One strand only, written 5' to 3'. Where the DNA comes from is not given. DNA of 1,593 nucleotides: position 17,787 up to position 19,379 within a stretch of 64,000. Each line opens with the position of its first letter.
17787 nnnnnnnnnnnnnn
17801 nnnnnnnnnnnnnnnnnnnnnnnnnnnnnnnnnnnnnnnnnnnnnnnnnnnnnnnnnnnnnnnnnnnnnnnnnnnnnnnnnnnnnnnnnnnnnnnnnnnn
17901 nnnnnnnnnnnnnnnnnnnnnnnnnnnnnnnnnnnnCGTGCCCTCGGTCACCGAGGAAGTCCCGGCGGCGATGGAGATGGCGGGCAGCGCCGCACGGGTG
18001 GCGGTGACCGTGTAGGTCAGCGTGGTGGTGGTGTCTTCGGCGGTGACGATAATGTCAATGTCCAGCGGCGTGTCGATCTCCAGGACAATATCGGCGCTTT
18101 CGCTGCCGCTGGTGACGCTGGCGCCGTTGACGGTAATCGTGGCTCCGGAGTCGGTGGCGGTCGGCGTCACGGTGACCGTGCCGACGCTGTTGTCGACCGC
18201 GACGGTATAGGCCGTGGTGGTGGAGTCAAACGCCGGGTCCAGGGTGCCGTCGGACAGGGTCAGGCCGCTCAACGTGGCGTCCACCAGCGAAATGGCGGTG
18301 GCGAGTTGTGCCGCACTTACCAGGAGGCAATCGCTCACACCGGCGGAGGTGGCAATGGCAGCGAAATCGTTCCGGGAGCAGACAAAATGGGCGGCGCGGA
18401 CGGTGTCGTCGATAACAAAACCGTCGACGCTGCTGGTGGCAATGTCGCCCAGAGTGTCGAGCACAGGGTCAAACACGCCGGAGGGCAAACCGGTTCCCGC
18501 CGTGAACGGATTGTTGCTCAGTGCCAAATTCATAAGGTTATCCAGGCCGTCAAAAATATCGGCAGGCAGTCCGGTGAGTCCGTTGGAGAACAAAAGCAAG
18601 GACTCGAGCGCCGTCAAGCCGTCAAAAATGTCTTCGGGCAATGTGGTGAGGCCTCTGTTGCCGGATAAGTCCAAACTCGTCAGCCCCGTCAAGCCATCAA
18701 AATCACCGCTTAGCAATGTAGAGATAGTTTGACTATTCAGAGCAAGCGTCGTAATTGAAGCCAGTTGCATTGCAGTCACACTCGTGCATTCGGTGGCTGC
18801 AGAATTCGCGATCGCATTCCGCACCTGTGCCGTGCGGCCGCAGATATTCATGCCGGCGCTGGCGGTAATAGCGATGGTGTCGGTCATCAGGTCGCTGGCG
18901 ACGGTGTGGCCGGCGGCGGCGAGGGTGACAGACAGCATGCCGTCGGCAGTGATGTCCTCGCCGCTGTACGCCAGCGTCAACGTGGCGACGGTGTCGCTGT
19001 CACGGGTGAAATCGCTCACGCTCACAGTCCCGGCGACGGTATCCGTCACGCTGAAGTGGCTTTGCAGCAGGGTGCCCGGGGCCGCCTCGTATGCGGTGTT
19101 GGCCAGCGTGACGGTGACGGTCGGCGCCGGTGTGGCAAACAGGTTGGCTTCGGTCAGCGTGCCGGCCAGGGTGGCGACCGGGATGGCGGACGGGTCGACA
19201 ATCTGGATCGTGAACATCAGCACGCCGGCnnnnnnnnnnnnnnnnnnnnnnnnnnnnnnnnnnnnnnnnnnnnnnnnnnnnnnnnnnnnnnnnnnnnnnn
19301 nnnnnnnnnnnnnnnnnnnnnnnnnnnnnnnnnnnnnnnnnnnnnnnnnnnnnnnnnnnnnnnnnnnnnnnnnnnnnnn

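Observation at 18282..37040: Five eukaryote-style, cysteine-capped LRR modules; they hold nearly all cysteines of the protein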

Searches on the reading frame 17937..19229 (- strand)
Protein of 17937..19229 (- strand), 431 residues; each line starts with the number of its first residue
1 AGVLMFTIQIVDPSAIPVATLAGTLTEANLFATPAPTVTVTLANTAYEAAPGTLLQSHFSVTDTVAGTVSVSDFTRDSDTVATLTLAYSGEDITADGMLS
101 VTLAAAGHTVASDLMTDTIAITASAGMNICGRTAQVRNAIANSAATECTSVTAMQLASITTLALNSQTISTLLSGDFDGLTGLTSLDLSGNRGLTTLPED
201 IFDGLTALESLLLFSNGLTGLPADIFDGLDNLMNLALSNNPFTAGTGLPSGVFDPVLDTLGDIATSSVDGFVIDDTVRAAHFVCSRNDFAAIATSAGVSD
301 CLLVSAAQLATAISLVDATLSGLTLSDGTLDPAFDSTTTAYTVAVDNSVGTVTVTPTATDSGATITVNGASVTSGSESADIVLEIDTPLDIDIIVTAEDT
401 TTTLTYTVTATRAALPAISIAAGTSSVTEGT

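Call 5: search_protein_families(library=pfam, proteins=[window:17937-19229:-], max_evalue=0.01)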
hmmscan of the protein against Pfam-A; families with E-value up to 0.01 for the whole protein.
window:17937-19229:- (431 aa): 4 families
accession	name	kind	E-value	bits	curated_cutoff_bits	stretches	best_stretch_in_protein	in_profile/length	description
PF12733.13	Cadherin-like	-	3.4e-19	69.5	24.2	1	325-412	6-88/89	Cadherin-like beta sandwich domain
PF13855.12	LRR_8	-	9.9e-13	48.1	27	2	191-241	11-60/61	Leucine rich repeat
PF12799.13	LRR_4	-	1.2e-05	25.9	27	0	160-198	4-40/44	Leucine Rich repeats (2 copies)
PF00560.39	LRR_1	-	0.00044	20.3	20.6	0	183-201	2-20/23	Leucine Rich Repeat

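Call 18: find_related_loci(query=A1, collection=genome_contigs, flank=3000)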
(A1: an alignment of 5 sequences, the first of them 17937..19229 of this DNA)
Query A1 (431 aa) in genome_contigs; peptide patterns used: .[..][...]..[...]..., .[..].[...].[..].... (x = any residue, [..] = any of these).
131 stretches matched a pattern; 32 encode a relative of the query (tblastn E <= 1e-3); 28 distinct loci.
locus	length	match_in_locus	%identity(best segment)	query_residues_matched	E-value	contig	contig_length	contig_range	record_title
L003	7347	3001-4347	59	17-413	6e-141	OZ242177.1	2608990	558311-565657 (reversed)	MAG: Nitrospirales bacterium isolate 45785f85-df72-40de-98ad-77c1fa625b04 genome assembly, chromosome: 1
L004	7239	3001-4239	64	2-417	3e-139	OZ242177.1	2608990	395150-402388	MAG: Nitrospirales bacterium isolate 45785f85-df72-40de-98ad-77c1fa625b04 genome assembly, chromosome: 1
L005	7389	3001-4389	60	6-416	3e-137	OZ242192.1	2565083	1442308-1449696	MAG: Gammaproteobacteria bacterium isolate bebfbfff-9005-43bc-bb2f-60e78c5851df genome assembly, chromosome: 1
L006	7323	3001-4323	62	14-424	3e-133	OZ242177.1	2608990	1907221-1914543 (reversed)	MAG: Nitrospirales bacterium isolate 45785f85-df72-40de-98ad-77c1fa625b04 genome assembly, chromosome: 1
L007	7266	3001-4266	63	6-399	1e-130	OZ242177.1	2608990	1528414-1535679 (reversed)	MAG: Nitrospirales bacterium isolate 45785f85-df72-40de-98ad-77c1fa625b04 genome assembly, chromosome: 1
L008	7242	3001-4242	63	17-424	1e-125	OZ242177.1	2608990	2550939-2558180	MAG: Nitrospirales bacterium isolate 45785f85-df72-40de-98ad-77c1fa625b04 genome assembly, chromosome: 1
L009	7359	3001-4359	59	16-416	3e-125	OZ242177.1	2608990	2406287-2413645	MAG: Nitrospirales bacterium isolate 45785f85-df72-40de-98ad-77c1fa625b04 genome assembly, chromosome: 1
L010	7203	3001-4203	62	17-395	4e-125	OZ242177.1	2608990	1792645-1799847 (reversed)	MAG: Nitrospirales bacterium isolate 45785f85-df72-40de-98ad-77c1fa625b04 genome assembly, chromosome: 1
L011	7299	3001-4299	60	17-426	3e-125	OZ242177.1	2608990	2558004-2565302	MAG: Nitrospirales bacterium isolate 45785f85-df72-40de-98ad-77c1fa625b04 genome assembly, chromosome: 1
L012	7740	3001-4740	56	19-430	9e-122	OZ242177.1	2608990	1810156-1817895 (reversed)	MAG: Nitrospirales bacterium isolate 45785f85-df72-40de-98ad-77c1fa625b04 genome assembly, chromosome: 1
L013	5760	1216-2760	61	16-399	6e-122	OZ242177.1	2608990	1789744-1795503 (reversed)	MAG: Nitrospirales bacterium isolate 45785f85-df72-40de-98ad-77c1fa625b04 genome assembly, chromosome: 1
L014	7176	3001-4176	60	14-430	5e-119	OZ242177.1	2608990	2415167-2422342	MAG: Nitrospirales bacterium isolate 45785f85-df72-40de-98ad-77c1fa625b04 genome assembly, chromosome: 1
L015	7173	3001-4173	60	6-429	2e-114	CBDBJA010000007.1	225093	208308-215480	MAG: Thermodesulfobacteriota bacterium isolate 9e4b1e2a-9897-4602-aa7f-64ffbed5bca6 genome assembly, contig: contig_7, w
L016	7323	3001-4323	57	14-426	3e-112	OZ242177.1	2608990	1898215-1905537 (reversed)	MAG: Nitrospirales bacterium isolate 45785f85-df72-40de-98ad-77c1fa625b04 genome assembly, chromosome: 1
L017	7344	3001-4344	50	19-414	1e-104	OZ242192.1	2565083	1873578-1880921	MAG: Gammaproteobacteria bacterium isolate bebfbfff-9005-43bc-bb2f-60e78c5851df genome assembly, chromosome: 1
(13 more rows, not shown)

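Call 23: search_protein_families(library=ncbifam, proteins=[window:17937-19229:-], max_evalue=1)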
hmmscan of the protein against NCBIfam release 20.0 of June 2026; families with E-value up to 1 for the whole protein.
window:17937-19229:- (431 aa): 6 families
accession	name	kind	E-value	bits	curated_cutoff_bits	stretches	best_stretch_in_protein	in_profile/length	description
NF041381.1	XopAC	subfamily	8e-08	31.4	450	1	155-241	63-147/451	XopAC/AvrAC family type III secretion system effector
NF041400.1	XopAE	equivalog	2.2e-07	30.2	600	1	131-240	63-171/478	type III secretion system effector XopAE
NF047464.1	FibnectbindLIC11051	equivalog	8.8e-07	27.8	1000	1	153-243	530-617/685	LIC_11051 family fibronectin-binding protein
NF041351.1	XopL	equivalog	0.00016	20.6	500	2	203-243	150-189/497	type III secretion system leucine-rich repeat domain-containing effector XopL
NF052223.1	ActylOrnDeactShew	equivalog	0.086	12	400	1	315-371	204-260/269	N-acetyl-ornithine deacetylase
NF007990.1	PRK10718.1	equivalog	0.12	12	207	1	120-184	111-171/189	RpoE-regulated lipoprotein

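Call 32: predict_structure(alignment_id=A2)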
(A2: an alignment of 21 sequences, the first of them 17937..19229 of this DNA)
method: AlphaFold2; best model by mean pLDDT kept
length: 431 residues; sequences in the alignment: 21
mean_pLDDT: 81.2   pTM: 0.53
mean pLDDT of the five models: 81.2, 68.2, 67.6, 65.7, 61.9
residues with pLDDT >= 90: 180; 70-90: 156; 50-70: 65; < 50: 30
segments of 3 or more residues with pLDDT < 50: 6-8, 49-51, 260-273
pLDDT, mean of each block of 10 residues (from residue 1): 48 69 83 85 65 77 88 88 86 84 80 83 80 94 90 94 98 95 98 96 96 95 88 91 62 53 42 47 63 78 68 72 94 91 93 93 92 96 95 88 91 78 53 39
secondary structure, 60 per line:
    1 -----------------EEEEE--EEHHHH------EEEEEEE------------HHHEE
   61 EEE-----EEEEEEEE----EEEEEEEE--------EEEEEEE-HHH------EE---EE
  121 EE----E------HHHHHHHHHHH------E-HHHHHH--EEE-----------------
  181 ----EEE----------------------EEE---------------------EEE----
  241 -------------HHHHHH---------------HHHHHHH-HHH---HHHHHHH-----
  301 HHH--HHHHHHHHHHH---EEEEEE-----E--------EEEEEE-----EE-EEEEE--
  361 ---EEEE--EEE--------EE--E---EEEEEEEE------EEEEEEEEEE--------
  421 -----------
elements in order: E18-22 H27-30 E37-43 E59-63 E69-76 E81-88 E97-103 E119-122 H134-144 H153-158 E161-163 E185-187 E210-212 E234-236 H254-259 H275-281 H289-295 H306-316 E320-325 E340-345 E354-358 E364-367 E370-372 E389-396 E403-412

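Call 36: fold_search(model_id=the predicted structure, library=pdb)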
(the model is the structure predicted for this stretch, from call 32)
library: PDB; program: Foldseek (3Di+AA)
matches with E <= 10: 1532; with E <= 0.001: 53
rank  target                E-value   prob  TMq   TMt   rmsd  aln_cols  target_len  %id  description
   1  6lbx_A                4.1e-05  1.00  0.21  0.32   6.1       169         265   28  Crystal structure of HER2 Domain IV and Rb-H2 (released 2020-11-18)
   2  4pq8                  5.1e-05  1.00  0.22  0.38   2.0       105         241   45  Crystal Structure of Engineered Protein, Northeast Structural Genomics Consortium Target OR465 (released 2014-03-12)
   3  7e5b_A                5.1e-05  1.00  0.23  0.36   4.5       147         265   30  Crystal structure of ASC PYD Domain and Rb-B7 (released 2022-03-02)
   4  4r5c                  5.1e-05  1.00  0.17  0.23   8.9       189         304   28  Crystal structure of computational designed leucine rich repeats DLRR_E in space group of P212121 (released 2015-01-07)
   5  3rfs_A                6.0e-05  1.00  0.23  0.35   4.6       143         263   33  Design of a binding scaffold based on variable lymphocyte receptors of jawless vertebrates by module engineering (released 2012-03-14)
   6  7yco_B                7.0e-05  1.00  0.20  0.32   4.7       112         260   34  Crystal structure of SARS-CoV-2 Receptor Binding Domain bound to A6 repebody (released 2023-07-05)
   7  4r6j_A                7.4e-05  1.00  0.16  0.25   7.7       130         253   35  Crystal structure of computaional designed Lucine rich repeats DLRR_H in space group P212121 (released 2015-01-07)
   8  3zyo                  8.7e-05  1.00  0.19  0.21  18.2       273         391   16  Crystal structure of the N-terminal leucine rich repeats and immunoglobulin domain of netrin-G ligand-3 (released 2011-10-05)
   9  7e5b_B                9.1e-05  1.00  0.22  0.33   6.6       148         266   28  Crystal structure of ASC PYD Domain and Rb-B7 (released 2022-03-02)
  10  5a5c_C                1.0e-04  1.00  0.20  0.26   3.9       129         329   35  Structure of an engineered neuronal LRRTM2 adhesion molecule (released 2016-02-03)
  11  3rfj                  1.0e-04  1.00  0.18  0.26   8.0       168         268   28  Design of a binding scaffold based on variable lymphocyte receptors of jawless vertebrates by module engineering (released 2012-03-14)
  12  4r6j_D                1.1e-04  1.00  0.21  0.34   6.4       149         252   27  Crystal structure of computaional designed Lucine rich repeats DLRR_H in space group P212121 (released 2015-01-07)
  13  4pbw_C                1.3e-04  1.00  0.18  0.29  13.9       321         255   13  Crystal structure of chicken receptor protein tyrosine phosphatase sigma in complex with TrkC (released 2014-11-12)
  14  7la8_A                1.3e-04  1.00  0.20  0.50   4.0       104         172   33  O6 variable lymphocyte receptor ectodomain bound to 3-HSO3-Gal-4GlcNAc (released 2021-07-14)
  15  2o6r                  1.4e-04  1.00  0.21  0.50   4.3       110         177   35  Structural diversity of the hagfish Variable Lymphocyte Receptors B61 (released 2006-12-26)
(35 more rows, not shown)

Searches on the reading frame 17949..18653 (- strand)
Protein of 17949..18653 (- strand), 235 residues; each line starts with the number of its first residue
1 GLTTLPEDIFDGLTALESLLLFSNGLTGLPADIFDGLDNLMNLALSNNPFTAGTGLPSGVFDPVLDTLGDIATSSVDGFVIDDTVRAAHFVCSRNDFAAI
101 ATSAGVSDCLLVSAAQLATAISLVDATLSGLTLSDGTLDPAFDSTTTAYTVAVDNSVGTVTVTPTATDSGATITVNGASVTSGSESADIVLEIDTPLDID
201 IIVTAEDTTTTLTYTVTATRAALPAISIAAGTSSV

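Call 69: predict_structure(alignment_id=A7)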
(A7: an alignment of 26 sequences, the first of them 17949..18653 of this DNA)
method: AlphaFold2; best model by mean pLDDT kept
length: 235 residues; sequences in the alignment: 26
mean_pLDDT: 93.2   pTM: 0.69
mean pLDDT of the five models: 93.2, 93.1, 92.6, 92.2, 79.1
residues with pLDDT >= 90: 192; 70-90: 39; 50-70: 4; < 50: 0
segments of 3 or more residues with pLDDT < 50: none
pLDDT, mean of each block of 10 residues (from residue 1): 93 97 97 97 97 95 96 89 95 92 93 93 84 94 94 97 94 97 97 98 89 97 86 62
secondary structure, 60 per line:
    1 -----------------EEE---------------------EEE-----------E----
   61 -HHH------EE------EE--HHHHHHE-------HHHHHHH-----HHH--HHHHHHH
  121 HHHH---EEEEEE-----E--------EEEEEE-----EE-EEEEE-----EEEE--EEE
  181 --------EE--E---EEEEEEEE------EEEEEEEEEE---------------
elements in order: E18-20 E42-44 H83-88 H97-103 H114-124 E128-133 E148-153 E162-166 E172-175 E178-180 E197-204 E211-220

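Call 72: fold_search(model_id=the predicted structure, library=pdb)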
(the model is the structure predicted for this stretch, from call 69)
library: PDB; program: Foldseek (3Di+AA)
matches with E <= 10: 1463; with E <= 0.001: 3
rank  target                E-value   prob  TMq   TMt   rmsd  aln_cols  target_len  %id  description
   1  8yk1_A                9.6e-05  1.00  0.32  0.10   2.9       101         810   29  Blood group B alpha-1,3-galactosidase AgaBb from Bifidobacterium bifidum, construct 23-844 (released 2024-07-10)
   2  3zyj_A                1.5e-04  1.00  0.29  0.19  14.9       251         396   12  NetrinG1 in complex with NGL1 (released 2011-10-05)
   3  4jrl                  1.9e-04  1.00  0.28  0.20   6.4       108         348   24  Crystal structure of a putative glycoside hydrolase (BACOVA_00087) from Bacteroides ovatus ATCC 8483 at 2.10 A resolutio (released 2013-04-24)
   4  6tda_R                1.2e-03  1.00  0.25  0.42   4.0        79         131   16  Structure of SWI/SNF chromatin remodeler RSC bound to a nucleosome (released 2020-03-18)
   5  3hbz                  1.3e-03  1.00  0.26  0.19   5.2       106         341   18  Crystal structure of a putative glycoside hydrolase (bt_2081) from bacteroides thetaiotaomicron vpi-5482 at 2.05 A resol (released 2009-05-26)
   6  2id5_D                1.4e-03  0.80  0.23  0.13  14.0       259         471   13  Crystal Structure of the Lingo-1 Ectodomain (released 2006-09-26)
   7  6v8o_H                1.7e-03  1.00  0.26  0.44   3.5        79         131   14  RSC core (released 2020-01-15)
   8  3zyi_A                2.5e-03  0.89  0.25  0.16  16.7       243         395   14  NetrinG2 in complex with NGL2 (released 2011-10-05)
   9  4het_A                3.1e-03  1.00  0.28  0.19   6.7       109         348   23  Crystal structure of a putative glycoside hydrolase (BT3745) from Bacteroides thetaiotaomicron VPI-5482 at 2.10 A reso (released 2012-10-24)
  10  3wo9                  4.0e-03  1.00  0.28  0.29   5.8        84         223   38  Crystal structure of the lamprey variable lymphocyte receptor C (released 2014-03-05)
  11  2id5_A                4.5e-03  0.54  0.21  0.13  13.8       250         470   13  Crystal Structure of the Lingo-1 Ectodomain (released 2006-09-26)
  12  4r5d                  7.4e-03  1.00  0.26  0.14   1.1        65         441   45  Crystal structure of computational designed leucine rich repeats DLRR_G3 in space group F222 (released 2015-01-07)
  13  2xot_A                7.4e-03  0.60  0.25  0.19  14.8       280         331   14  Crystal structure of neuronal leucine rich repeat protein AMIGO-1 (released 2011-09-21)
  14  4r5c                  8.9e-03  1.00  0.26  0.20   1.3        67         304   43  Crystal structure of computational designed leucine rich repeats DLRR_E in space group of P212121 (released 2015-01-07)
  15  2id5_B                9.5e-03  0.38  0.22  0.12  14.0       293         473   12  Crystal Structure of the Lingo-1 Ectodomain (released 2006-09-26)
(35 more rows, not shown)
